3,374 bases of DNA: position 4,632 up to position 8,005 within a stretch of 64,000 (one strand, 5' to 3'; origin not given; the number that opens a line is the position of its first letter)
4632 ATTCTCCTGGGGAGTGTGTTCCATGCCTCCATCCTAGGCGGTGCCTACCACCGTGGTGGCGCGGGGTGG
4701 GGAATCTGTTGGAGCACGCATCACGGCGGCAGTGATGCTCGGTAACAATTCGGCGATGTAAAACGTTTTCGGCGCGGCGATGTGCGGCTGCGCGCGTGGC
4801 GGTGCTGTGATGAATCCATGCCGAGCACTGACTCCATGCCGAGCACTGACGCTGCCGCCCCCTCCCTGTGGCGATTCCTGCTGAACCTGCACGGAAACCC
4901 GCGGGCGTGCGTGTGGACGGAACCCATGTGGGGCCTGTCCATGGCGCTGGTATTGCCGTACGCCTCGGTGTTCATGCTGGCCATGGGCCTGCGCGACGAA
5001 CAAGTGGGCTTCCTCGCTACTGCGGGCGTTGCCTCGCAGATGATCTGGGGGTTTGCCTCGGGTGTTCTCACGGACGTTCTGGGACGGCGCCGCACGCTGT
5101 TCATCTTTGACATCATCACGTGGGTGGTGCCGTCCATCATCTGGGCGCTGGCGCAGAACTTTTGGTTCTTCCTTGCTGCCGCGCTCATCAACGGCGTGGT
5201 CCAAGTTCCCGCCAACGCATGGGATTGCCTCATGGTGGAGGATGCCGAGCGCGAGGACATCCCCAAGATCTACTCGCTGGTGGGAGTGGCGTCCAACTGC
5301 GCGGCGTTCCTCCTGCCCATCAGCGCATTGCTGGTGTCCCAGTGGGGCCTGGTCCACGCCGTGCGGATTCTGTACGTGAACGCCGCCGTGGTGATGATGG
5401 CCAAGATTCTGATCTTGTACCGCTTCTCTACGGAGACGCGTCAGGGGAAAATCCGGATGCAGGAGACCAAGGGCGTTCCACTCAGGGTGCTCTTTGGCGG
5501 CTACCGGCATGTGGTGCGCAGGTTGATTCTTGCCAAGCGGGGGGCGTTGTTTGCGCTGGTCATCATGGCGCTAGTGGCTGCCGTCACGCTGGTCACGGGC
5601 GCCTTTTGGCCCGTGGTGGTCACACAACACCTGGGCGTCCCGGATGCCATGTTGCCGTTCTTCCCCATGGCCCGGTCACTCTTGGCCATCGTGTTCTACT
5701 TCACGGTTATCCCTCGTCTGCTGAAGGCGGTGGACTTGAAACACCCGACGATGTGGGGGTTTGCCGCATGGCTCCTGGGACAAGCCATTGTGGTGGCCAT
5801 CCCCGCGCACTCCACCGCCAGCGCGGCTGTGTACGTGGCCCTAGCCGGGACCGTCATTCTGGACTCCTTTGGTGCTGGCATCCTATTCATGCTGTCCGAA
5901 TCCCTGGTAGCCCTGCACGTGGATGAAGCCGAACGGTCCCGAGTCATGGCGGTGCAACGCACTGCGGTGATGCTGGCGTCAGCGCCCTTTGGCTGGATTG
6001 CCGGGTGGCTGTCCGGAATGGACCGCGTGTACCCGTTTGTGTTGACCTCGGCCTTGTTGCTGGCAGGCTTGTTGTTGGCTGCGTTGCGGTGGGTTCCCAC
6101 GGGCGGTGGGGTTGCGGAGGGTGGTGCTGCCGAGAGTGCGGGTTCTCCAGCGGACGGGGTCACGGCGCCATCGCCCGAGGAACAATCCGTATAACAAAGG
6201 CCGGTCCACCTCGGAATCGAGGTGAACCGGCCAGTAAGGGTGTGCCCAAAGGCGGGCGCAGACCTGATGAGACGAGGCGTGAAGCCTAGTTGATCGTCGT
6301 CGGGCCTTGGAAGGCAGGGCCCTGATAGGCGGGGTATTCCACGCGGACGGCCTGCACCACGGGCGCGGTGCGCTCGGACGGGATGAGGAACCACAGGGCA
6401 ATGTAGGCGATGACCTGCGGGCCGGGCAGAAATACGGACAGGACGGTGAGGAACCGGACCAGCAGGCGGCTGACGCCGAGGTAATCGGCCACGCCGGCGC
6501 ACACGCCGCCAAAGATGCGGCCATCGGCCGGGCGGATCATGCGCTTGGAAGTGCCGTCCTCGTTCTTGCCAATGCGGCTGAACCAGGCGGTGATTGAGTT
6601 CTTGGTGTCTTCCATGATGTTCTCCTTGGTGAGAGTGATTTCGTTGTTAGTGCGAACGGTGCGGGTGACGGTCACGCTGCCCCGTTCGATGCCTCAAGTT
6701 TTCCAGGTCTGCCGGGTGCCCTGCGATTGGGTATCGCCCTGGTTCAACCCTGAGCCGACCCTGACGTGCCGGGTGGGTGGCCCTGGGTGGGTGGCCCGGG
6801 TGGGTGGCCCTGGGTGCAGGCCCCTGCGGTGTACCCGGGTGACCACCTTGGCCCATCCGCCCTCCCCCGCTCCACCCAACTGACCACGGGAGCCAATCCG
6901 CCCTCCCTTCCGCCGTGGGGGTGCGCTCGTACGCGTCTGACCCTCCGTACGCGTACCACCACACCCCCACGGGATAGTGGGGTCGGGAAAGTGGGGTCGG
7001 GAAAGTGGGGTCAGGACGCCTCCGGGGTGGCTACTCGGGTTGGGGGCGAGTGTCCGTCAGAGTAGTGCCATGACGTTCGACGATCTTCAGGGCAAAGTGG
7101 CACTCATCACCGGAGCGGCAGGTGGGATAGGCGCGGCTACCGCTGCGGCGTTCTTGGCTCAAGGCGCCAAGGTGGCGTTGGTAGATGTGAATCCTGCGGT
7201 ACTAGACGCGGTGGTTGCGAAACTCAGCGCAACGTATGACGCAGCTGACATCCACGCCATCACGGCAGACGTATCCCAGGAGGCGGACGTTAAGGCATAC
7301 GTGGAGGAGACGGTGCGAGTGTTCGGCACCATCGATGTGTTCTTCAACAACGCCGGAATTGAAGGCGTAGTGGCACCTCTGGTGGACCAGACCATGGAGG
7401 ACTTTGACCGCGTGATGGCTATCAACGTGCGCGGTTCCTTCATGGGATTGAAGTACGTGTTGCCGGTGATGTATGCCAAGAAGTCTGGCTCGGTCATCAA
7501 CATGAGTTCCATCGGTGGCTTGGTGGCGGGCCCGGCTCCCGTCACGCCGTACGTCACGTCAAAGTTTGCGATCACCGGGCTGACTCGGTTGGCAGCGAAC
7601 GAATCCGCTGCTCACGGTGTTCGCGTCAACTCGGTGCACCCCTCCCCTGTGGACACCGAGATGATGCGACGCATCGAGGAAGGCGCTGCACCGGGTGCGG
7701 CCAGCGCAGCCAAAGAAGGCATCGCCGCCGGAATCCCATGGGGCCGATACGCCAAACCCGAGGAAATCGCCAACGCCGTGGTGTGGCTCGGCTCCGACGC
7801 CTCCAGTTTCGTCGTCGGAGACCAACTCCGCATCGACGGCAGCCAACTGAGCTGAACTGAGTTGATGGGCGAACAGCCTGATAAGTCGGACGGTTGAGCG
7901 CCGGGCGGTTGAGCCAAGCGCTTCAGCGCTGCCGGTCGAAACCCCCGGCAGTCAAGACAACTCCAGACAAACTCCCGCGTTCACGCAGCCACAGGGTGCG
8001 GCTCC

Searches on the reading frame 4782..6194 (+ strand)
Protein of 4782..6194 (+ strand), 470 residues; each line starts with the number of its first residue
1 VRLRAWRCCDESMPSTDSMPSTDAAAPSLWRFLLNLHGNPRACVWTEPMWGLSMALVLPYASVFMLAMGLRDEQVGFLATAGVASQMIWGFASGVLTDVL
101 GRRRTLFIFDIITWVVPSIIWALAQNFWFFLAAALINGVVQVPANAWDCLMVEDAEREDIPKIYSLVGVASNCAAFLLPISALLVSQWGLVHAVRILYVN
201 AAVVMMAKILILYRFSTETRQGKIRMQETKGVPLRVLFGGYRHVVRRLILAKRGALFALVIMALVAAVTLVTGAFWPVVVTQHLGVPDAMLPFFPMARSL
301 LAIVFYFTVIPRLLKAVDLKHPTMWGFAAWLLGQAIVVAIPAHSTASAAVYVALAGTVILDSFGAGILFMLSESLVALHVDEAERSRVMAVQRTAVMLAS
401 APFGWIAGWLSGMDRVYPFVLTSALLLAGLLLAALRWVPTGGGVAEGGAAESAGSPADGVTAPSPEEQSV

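Call 8: search_protein_families(library=pfam, proteins=[window:4782-6194:+])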
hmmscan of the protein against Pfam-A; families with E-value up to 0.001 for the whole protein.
window:4782-6194:+ (470 aa): 1 family
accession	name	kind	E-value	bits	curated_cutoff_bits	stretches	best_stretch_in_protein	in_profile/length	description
PF07690.21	MFS_1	-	4.8e-19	68.9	33.4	2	52-312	10-260/347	Major Facilitator Superfamily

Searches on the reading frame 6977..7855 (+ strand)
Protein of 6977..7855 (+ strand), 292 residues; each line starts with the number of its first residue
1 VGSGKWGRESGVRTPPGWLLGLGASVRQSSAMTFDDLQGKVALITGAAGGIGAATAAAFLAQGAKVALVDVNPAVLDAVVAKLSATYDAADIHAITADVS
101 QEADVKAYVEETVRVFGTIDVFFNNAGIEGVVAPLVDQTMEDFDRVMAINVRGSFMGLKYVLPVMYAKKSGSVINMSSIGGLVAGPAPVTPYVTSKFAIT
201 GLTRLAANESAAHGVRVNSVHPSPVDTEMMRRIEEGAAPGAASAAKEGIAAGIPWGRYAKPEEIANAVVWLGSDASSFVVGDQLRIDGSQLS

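Call 8: search_protein_families(library=pfam, proteins=[window:6977-7855:+])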
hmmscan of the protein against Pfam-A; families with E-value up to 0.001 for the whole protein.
window:6977-7855:+ (292 aa): 5 families
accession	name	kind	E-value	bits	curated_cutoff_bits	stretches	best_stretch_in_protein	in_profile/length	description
PF13561.12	adh_short_C2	-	5.8e-60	203.2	27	1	46-288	1-233/236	Enoyl-(Acyl carrier protein) reductase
PF00106.31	adh_short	-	1.6e-53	181.5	26.6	1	40-235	1-192/195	short chain dehydrogenase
PF08659.16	KR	-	3.6e-11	43.8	22.6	1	42-187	3-145/180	KR domain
PF01370.27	Epimerase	-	1.5e-05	25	20.9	1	42-211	1-161/240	NAD dependent epimerase/dehydratase family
PF02737.24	3HCDH_N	-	0.00094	19.6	22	0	46-90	6-49/180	3-hydroxyacyl-CoA dehydrogenase, NAD binding domain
